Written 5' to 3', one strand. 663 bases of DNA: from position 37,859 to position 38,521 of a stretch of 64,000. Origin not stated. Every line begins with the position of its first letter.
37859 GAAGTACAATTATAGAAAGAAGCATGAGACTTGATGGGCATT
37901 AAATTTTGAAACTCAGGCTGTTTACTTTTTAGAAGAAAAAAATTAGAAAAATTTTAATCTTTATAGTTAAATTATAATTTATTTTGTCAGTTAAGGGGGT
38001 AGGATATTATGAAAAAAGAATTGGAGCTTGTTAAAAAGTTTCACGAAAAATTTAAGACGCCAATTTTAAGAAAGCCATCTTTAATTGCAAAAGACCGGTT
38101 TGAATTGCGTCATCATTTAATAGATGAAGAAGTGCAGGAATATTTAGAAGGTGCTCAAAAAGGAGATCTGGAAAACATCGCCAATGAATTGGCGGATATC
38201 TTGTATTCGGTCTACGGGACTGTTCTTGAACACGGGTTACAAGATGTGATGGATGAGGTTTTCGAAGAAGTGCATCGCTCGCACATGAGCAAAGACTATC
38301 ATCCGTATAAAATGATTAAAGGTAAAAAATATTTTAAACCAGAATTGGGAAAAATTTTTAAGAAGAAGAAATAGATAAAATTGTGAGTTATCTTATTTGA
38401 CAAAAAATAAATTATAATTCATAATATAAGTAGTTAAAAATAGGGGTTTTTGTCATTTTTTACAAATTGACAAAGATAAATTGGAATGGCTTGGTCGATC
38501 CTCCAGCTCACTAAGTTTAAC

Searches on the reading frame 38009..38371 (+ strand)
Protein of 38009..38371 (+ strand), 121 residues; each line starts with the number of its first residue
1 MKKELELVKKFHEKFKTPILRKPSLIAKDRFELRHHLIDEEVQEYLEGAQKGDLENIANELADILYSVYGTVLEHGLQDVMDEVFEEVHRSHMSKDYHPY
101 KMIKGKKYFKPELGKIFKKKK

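Call 72: search_protein_families(library=pfam, proteins=[window:38009-38371:+], max_evalue=0.001)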
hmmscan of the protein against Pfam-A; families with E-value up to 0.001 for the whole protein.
window:38009-38371:+ (121 aa): 2 families
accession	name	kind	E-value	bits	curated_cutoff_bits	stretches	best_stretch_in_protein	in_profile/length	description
PF01503.22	PRA-PH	-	4.9e-18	65.8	21.3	1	8-92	1-86/86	Phosphoribosyl-ATP pyrophosphohydrolase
PF03819.22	MazG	-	2.2e-05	25.1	22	1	37-73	9-45/74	MazG nucleotide pyrophosphohydrolase domain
